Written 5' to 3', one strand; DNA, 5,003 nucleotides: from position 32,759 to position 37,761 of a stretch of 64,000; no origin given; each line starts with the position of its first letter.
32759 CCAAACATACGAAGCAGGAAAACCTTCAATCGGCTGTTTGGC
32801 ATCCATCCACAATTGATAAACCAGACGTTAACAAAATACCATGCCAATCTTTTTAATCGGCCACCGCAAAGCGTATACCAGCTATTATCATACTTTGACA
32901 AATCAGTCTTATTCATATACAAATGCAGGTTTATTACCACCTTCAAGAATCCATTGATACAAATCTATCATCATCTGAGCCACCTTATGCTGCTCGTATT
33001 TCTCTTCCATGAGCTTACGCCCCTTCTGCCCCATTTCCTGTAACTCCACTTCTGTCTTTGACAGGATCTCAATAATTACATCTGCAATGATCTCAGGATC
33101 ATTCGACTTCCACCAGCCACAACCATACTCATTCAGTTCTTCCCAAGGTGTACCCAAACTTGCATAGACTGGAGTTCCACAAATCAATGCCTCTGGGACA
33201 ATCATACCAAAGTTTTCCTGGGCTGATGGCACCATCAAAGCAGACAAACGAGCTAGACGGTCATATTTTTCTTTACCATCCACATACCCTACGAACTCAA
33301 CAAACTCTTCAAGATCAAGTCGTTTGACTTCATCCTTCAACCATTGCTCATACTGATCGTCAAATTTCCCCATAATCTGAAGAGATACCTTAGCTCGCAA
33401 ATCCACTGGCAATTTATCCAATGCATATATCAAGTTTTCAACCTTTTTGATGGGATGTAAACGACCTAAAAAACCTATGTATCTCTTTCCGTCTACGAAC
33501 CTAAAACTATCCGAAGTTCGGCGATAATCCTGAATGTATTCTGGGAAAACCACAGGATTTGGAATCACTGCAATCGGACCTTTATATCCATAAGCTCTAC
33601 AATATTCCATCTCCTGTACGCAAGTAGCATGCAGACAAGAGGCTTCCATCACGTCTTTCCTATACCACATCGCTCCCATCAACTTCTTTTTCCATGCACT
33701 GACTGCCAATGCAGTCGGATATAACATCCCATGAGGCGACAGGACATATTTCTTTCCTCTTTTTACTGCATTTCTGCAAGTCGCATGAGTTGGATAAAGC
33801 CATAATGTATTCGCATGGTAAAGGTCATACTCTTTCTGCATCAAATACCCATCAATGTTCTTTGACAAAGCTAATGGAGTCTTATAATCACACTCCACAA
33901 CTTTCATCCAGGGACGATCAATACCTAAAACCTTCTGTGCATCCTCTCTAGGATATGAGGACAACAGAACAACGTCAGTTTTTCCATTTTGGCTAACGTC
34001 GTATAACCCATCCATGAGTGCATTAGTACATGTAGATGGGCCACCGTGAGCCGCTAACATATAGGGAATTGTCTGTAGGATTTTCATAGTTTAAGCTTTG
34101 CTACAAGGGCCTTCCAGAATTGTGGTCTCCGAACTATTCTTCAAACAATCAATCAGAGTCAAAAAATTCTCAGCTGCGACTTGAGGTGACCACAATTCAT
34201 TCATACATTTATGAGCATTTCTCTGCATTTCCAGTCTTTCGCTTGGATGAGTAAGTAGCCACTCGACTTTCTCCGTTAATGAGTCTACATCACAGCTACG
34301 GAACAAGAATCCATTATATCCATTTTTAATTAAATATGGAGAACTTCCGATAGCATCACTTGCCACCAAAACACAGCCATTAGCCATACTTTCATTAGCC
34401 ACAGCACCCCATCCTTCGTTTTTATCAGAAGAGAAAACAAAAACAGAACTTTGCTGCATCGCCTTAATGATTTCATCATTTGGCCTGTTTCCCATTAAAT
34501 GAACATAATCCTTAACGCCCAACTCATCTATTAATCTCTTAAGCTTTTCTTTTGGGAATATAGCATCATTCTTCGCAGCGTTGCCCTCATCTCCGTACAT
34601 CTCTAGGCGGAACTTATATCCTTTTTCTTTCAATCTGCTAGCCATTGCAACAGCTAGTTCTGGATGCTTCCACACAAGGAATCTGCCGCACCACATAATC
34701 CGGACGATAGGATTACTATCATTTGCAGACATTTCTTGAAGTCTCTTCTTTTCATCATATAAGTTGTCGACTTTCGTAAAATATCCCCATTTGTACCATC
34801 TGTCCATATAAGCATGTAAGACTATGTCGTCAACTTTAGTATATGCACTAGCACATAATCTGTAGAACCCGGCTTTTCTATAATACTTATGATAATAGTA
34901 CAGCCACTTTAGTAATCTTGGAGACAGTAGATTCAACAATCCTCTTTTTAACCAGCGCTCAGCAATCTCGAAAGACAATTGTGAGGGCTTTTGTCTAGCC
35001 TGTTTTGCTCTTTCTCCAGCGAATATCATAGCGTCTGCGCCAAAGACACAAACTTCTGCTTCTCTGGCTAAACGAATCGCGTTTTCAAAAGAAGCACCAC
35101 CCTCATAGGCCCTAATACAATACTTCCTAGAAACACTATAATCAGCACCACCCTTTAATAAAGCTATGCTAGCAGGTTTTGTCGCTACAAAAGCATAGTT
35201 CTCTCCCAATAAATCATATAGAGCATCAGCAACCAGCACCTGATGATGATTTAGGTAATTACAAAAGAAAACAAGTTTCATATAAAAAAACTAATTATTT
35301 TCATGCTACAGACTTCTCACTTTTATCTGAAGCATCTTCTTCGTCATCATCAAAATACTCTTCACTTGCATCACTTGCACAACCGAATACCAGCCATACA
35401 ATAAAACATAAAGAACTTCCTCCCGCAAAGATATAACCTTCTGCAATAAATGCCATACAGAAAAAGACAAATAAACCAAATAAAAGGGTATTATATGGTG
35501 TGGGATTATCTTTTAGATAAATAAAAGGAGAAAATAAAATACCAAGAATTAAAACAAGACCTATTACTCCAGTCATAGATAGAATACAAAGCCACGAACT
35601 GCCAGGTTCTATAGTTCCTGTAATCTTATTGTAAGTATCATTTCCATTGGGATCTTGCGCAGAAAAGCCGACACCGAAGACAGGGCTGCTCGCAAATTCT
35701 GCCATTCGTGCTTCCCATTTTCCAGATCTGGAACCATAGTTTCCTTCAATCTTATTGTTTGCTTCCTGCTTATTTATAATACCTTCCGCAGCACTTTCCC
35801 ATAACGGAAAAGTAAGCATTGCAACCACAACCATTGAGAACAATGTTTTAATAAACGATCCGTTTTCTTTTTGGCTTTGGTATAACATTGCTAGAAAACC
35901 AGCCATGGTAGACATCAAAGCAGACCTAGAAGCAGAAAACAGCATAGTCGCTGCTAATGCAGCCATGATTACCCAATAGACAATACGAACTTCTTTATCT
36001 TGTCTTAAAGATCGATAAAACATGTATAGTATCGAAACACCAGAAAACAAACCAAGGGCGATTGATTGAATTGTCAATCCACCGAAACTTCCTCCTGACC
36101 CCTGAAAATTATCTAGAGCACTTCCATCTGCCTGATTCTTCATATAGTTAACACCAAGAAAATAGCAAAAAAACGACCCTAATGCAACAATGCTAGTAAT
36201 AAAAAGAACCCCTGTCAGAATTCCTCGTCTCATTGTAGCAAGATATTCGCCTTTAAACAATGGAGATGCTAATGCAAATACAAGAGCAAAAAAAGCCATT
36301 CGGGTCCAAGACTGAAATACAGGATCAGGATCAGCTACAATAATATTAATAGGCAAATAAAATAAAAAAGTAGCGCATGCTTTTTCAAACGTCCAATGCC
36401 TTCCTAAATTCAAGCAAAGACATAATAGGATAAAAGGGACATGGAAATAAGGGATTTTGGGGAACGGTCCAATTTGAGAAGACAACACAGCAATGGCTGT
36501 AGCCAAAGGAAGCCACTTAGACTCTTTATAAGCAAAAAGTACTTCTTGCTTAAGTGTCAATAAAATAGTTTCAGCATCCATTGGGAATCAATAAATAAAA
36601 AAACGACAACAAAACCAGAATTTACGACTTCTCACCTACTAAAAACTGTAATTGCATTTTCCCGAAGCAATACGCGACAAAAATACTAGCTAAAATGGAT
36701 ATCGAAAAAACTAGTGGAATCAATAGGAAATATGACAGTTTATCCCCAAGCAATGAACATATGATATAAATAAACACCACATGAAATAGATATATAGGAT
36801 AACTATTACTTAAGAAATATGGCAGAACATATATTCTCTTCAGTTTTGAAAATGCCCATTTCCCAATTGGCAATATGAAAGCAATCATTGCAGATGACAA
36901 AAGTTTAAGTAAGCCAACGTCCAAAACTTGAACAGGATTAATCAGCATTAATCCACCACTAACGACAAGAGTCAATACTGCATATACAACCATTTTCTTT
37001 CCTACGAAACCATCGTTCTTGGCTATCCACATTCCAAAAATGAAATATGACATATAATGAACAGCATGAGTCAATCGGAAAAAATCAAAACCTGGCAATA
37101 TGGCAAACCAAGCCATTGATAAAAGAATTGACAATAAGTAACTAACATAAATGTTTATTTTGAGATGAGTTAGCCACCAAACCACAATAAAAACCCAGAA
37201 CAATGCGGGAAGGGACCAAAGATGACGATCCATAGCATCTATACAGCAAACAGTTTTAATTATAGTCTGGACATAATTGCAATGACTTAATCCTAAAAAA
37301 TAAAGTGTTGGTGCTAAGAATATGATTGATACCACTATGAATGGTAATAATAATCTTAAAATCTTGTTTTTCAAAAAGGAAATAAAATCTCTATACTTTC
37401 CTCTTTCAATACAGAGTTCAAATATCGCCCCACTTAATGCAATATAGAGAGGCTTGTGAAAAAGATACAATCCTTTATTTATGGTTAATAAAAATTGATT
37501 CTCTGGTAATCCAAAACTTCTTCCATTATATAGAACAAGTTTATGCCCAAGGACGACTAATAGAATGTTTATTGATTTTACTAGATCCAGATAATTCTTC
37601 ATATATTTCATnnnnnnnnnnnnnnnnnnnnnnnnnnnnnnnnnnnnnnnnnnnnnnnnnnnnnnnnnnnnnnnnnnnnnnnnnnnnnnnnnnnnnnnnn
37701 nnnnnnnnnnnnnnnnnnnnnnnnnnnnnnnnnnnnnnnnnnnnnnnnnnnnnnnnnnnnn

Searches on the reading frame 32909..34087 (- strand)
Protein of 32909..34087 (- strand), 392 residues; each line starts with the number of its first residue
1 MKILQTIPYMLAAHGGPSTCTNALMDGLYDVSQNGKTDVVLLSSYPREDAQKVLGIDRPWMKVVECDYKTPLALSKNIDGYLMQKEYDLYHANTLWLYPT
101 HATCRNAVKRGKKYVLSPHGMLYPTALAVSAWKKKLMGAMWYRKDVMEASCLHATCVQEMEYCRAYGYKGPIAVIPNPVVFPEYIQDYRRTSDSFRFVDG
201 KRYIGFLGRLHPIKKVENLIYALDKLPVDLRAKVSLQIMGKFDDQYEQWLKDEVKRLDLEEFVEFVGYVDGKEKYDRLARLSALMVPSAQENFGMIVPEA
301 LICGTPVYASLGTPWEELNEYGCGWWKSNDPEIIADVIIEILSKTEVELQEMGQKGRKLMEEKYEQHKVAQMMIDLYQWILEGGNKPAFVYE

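Call 68: search_protein_families(library=pfam, max_evalue=0.00001, proteins=[window:32909-34087:-])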
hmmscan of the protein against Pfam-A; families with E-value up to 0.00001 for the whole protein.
window:32909-34087:- (392 aa): 5 families
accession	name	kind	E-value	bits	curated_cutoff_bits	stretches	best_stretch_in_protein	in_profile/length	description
PF00534.26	Glycos_transf_1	-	1.9e-22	80.1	26.4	1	193-358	7-171/172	Glycosyl transferases group 1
PF13692.12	Glyco_trans_1_4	-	5.9e-17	62.7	27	1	202-343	2-141/142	Glycosyl transferases group 1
PF13579.12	Glyco_trans_4_4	-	1.3e-12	48.7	29.7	1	16-177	2-157/158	Glycosyl transferase 4-like domain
PF13439.12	Glyco_transf_4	-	1.7e-09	38.4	28.5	1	44-179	28-166/170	Glycosyltransferase Family 4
PF20706.3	GT4-conflict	-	2.9e-07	30.2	26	1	204-309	200-310/385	Family 4 Glycosyltransferase in conflict systems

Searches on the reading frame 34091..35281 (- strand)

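Call 68: search_protein_families(library=pfam, max_evalue=0.00001, proteins=[window:34091-35281:-])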
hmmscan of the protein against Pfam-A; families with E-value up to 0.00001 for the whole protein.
window:34091-35281:- (396 aa): 2 families
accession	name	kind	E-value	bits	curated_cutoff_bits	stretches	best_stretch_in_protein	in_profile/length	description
PF00534.26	Glycos_transf_1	-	1.1e-28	100.3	26.4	1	197-358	20-171/172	Glycosyl transferases group 1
PF13692.12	Glyco_trans_1_4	-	7.9e-22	78.5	27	1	194-344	3-141/142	Glycosyl transferases group 1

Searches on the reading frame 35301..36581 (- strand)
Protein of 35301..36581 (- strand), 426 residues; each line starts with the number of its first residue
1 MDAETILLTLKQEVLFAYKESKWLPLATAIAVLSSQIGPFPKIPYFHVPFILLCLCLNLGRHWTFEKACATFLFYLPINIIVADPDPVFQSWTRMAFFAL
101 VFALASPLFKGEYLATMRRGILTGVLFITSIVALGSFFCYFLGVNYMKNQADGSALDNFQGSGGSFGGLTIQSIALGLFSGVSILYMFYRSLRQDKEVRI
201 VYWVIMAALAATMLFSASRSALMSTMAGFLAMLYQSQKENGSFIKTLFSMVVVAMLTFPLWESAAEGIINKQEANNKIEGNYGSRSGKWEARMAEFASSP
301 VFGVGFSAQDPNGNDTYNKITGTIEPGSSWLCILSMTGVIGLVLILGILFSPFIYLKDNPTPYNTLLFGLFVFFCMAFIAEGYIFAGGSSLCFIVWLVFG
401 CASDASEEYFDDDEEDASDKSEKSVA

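Call 68: search_protein_families(library=pfam, max_evalue=0.00001, proteins=[window:35301-36581:-])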
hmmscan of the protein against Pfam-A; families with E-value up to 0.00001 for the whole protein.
window:35301-36581:- (426 aa): 1 family
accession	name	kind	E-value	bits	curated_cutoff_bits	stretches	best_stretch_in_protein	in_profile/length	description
PF04932.20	Wzy_C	-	1.6e-11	44.7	31.7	1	205-346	2-149/149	O-Antigen ligase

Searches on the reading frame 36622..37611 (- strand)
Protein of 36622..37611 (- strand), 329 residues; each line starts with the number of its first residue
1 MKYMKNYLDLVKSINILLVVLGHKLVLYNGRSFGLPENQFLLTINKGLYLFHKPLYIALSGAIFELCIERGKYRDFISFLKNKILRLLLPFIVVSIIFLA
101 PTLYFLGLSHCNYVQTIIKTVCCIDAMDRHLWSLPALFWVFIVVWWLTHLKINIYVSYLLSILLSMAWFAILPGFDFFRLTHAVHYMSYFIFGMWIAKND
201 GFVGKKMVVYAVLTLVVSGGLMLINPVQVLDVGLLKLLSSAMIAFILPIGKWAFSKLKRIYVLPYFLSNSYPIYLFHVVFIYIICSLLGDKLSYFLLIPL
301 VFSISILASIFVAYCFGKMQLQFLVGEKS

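Call 68: search_protein_families(library=pfam, max_evalue=0.00001, proteins=[window:36622-37611:-])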
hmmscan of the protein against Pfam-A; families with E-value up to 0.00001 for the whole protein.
window:36622-37611:- (329 aa): 1 family
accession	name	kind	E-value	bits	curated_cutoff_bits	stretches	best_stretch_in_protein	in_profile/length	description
PF01757.29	Acyl_transf_3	-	5.3e-25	88.6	31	1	6-313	2-325/326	Acyltransferase domain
